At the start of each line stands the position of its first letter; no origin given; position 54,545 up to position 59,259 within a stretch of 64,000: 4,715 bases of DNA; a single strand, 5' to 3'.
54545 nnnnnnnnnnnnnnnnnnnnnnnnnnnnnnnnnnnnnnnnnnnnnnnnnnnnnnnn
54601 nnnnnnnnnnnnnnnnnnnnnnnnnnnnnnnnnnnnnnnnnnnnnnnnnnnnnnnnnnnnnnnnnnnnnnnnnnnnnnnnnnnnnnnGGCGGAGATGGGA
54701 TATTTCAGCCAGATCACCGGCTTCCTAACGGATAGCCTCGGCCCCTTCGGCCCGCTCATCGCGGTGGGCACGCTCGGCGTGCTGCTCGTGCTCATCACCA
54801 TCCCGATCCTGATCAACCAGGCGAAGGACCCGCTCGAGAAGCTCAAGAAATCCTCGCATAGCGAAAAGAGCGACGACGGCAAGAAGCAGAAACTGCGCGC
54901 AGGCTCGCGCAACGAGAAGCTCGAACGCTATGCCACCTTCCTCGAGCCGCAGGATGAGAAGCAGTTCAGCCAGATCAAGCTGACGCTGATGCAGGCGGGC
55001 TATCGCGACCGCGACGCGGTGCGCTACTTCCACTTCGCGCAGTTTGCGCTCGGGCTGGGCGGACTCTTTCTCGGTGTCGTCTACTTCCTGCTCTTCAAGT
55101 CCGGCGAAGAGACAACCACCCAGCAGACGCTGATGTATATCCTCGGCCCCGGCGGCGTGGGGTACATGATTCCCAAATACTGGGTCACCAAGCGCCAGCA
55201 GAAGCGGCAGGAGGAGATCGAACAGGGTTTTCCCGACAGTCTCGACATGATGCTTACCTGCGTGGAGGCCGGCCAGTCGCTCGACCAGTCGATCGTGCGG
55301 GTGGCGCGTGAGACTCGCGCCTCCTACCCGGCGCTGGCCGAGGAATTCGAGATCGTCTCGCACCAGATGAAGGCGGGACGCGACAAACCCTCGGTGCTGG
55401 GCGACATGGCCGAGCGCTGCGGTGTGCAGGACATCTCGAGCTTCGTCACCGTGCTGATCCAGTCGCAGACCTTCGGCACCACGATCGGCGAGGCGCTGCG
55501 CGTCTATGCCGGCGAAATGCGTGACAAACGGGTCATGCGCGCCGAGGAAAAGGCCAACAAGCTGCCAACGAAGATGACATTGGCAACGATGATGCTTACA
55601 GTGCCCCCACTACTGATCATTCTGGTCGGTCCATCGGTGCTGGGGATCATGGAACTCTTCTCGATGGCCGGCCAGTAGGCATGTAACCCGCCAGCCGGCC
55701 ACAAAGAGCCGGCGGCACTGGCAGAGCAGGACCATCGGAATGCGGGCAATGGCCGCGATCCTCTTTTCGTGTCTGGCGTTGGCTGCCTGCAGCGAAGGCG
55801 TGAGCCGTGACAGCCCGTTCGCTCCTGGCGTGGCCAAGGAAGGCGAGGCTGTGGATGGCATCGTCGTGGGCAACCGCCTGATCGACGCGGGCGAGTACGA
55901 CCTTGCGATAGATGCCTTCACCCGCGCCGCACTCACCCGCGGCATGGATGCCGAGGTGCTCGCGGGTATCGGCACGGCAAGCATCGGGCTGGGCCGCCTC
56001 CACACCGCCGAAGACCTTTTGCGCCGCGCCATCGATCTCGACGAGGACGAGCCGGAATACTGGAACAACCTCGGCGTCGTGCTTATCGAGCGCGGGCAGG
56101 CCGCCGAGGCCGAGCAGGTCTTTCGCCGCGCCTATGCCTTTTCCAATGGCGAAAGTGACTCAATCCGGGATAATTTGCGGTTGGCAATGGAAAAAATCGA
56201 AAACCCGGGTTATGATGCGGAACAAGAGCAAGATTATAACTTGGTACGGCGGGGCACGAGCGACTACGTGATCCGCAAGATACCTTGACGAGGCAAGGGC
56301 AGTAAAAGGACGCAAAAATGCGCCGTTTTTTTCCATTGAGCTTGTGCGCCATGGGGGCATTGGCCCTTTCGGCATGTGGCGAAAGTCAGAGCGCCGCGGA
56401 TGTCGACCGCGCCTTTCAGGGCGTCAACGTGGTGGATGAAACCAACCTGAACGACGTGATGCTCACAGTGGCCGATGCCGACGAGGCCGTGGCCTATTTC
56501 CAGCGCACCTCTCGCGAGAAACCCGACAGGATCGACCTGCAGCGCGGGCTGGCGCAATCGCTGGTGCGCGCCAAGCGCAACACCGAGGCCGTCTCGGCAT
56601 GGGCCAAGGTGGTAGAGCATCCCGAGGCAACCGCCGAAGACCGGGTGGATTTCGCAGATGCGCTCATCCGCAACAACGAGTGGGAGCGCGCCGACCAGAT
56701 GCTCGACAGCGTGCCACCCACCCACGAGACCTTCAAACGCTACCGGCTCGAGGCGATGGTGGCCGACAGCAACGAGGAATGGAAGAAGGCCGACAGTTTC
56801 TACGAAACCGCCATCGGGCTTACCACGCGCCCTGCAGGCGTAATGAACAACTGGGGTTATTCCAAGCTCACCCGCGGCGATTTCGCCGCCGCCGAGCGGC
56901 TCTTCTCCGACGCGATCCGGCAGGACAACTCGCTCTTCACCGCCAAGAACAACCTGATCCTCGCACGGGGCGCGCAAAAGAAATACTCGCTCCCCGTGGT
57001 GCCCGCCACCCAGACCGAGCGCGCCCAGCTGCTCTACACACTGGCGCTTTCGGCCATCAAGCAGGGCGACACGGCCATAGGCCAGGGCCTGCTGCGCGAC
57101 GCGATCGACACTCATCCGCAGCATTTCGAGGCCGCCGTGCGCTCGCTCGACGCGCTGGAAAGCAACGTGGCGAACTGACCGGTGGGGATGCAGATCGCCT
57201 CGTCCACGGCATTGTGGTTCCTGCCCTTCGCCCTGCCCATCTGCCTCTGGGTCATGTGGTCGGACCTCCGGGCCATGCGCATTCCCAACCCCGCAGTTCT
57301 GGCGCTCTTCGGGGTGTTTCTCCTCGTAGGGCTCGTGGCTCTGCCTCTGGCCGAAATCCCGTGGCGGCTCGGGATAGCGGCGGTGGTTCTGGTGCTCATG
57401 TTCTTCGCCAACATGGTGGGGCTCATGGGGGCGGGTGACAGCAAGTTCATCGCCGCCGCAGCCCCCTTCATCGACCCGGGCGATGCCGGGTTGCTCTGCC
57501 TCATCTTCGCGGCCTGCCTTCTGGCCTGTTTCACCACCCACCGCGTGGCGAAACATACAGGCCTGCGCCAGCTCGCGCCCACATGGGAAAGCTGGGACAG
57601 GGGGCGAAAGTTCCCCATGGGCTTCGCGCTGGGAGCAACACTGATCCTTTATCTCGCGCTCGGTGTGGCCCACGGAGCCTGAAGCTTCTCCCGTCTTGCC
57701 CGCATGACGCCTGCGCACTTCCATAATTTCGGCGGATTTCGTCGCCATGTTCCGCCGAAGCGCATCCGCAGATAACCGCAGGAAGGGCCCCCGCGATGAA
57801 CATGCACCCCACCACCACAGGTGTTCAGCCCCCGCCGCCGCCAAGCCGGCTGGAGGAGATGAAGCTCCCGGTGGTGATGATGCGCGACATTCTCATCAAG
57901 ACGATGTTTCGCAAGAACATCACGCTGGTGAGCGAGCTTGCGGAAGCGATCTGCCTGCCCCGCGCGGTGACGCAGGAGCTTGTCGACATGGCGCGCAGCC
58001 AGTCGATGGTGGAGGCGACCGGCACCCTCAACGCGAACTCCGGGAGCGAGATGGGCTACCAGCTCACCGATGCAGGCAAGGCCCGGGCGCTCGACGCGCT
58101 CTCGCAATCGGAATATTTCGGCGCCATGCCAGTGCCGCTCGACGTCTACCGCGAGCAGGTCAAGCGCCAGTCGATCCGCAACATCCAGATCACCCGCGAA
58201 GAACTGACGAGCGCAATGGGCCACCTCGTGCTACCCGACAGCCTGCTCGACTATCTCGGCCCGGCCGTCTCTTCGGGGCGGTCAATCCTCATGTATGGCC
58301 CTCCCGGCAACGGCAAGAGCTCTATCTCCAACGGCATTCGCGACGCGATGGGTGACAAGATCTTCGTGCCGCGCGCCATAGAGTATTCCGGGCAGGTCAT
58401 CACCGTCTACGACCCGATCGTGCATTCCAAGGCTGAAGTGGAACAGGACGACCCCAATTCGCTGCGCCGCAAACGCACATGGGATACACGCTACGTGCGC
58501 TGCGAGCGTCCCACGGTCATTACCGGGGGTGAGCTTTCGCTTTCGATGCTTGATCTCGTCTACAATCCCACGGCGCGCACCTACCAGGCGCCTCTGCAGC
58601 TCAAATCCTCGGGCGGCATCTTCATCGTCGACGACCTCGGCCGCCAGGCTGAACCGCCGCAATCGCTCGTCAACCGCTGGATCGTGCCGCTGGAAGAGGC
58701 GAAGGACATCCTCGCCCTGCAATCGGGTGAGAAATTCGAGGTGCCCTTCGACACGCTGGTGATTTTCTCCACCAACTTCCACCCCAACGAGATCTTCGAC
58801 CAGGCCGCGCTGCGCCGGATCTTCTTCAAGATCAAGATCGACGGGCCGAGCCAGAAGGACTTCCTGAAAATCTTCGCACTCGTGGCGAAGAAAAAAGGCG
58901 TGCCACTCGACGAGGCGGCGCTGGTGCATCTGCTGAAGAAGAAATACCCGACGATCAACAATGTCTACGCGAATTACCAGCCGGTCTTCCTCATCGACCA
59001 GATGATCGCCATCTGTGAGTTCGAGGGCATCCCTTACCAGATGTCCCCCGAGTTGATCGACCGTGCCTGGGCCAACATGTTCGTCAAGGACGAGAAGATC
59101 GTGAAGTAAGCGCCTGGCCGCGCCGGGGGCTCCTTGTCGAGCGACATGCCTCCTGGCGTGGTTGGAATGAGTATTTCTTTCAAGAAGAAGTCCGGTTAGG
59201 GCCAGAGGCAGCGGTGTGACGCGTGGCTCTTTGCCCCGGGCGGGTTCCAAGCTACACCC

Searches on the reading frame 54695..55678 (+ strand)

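Call 41: search_protein_families(library=pfam, proteins=[window:54695-55678:+], max_evalue=0.001)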
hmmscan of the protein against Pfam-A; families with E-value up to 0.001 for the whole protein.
window:54695-55678:+ (327 aa): 1 family
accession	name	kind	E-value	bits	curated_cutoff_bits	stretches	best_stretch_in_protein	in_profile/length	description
PF00482.28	T2SSF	-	2.1e-18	66.9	25.2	1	183-311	2-124/125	Type II secretion system (T2SS), protein F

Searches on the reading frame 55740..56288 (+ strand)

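Call 41: search_protein_families(library=pfam, proteins=[window:55740-56288:+], max_evalue=0.001)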
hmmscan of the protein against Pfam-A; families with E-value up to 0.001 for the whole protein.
window:55740-56288:+ (182 aa): 13 families
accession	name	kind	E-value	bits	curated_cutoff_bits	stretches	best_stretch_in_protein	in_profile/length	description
PF07719.23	TPR_2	-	5.3e-13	48.4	27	1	105-133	1-29/34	Tetratricopeptide repeat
PF13432.12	TPR_16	-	3.2e-11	43.9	32.7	1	80-137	6-63/65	Tetratricopeptide repeat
PF14559.12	TPR_19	-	1.8e-10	41.4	25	2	84-130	4-50/68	Tetratricopeptide repeat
PF00515.34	TPR_1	-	3.5e-10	39.7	27.8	0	106-131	2-27/34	Tetratricopeptide repeat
PF13181.12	TPR_8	-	3.5e-09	36.5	25.7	0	106-132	2-28/34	Tetratricopeptide repeat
PF13428.12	TPR_14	-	4e-08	33.6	23.5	0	77-112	7-42/44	Tetratricopeptide repeat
PF13424.12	TPR_12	-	7.2e-08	33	30.1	1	77-134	9-74/77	Tetratricopeptide repeat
PF13414.12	TPR_11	-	1.1e-07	31.8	26.8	1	85-115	8-38/42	TPR repeat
PF13374.12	TPR_10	-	6.8e-07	29.6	27.5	0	109-133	6-30/42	Tetratricopeptide repeat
PF13431.12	TPR_17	-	2.3e-06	27.9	24.4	1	93-126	1-34/34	Tetratricopeptide repeat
PF13176.12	TPR_7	-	1e-05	25.7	27.9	0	109-132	3-26/36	Tetratricopeptide repeat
PF07721.20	TPR_4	-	5.9e-05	23.8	27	0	110-130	6-26/26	Tetratricopeptide repeat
PF23914.1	TPR_CcmH_CycH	-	0.00045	20.5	42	1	44-132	57-148/158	Cytochrome c-type biogenesis protein H TPR domain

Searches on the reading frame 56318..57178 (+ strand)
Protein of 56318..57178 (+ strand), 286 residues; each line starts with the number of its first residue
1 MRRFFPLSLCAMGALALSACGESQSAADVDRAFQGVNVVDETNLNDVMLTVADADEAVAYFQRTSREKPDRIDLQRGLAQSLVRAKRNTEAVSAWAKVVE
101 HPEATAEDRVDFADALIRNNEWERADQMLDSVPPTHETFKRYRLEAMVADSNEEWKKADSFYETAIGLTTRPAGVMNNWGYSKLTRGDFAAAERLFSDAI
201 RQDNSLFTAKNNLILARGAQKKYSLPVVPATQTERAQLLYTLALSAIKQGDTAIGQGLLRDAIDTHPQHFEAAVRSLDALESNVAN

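Call 41: search_protein_families(library=pfam, proteins=[window:56318-57178:+], max_evalue=0.001)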
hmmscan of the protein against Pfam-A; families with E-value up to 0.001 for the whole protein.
window:56318-57178:+ (286 aa): 10 families
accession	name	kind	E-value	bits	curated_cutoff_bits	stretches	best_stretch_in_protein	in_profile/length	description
PF13432.12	TPR_16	-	3.6e-12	46.9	32.7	1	53-98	12-56/65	Tetratricopeptide repeat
PF14559.12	TPR_19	-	9.5e-12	45.5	25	0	53-93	6-46/68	Tetratricopeptide repeat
PF13428.12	TPR_14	-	2.4e-07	31.2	23.5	0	237-275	2-40/44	Tetratricopeptide repeat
PF07719.23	TPR_2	-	4.2e-07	30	27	0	175-203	3-31/34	Tetratricopeptide repeat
PF13174.12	TPR_6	-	5.1e-07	30.4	26.3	0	239-268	3-32/33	Tetratricopeptide repeat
PF13176.12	TPR_7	-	1.4e-05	25.2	27.9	0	151-172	11-32/36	Tetratricopeptide repeat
PF23914.1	TPR_CcmH_CycH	-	0.00019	21.7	42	0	44-90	56-102/158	Cytochrome c-type biogenesis protein H TPR domain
PF25058.1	ARM_TT21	-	0.0002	21.8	27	0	56-142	41-130/155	Tetratricopeptide repeat protein 21 ARM repeat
PF13424.12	TPR_12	-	0.00024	21.7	30.1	0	175-208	5-38/77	Tetratricopeptide repeat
PF25063.1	ARM_TT21_C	-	0.00083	19.7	35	0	52-169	35-159/209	Tetratricopeptide repeat protein 21 C-terminal ARM domain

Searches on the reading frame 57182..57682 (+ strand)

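Call 41: search_protein_families(library=pfam, proteins=[window:57182-57682:+], max_evalue=0.001)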
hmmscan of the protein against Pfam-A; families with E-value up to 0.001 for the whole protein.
window:57182-57682:+ (166 aa): 1 family
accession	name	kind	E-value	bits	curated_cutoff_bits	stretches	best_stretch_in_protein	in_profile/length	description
PF01478.23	Peptidase_A24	-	1.6e-11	45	26.5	1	18-117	4-101/104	Type IV leader peptidase family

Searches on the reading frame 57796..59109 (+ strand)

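Call 41: search_protein_families(library=pfam, proteins=[window:57796-59109:+], max_evalue=0.001)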
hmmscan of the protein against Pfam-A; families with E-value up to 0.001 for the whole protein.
window:57796-59109:+ (437 aa): 0 families

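Call 80: search_protein_families(library=ncbifam, proteins=[window:57796-59109:+], max_evalue=0.00001)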
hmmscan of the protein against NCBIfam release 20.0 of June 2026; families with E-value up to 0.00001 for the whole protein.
window:57796-59109:+ (437 aa): 1 family
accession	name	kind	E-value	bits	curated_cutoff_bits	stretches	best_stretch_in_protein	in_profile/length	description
NF042959.1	IteA_antiphage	equivalog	2.2e-06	27.1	510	0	317-366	223-270/367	anti-phage ATPase IteA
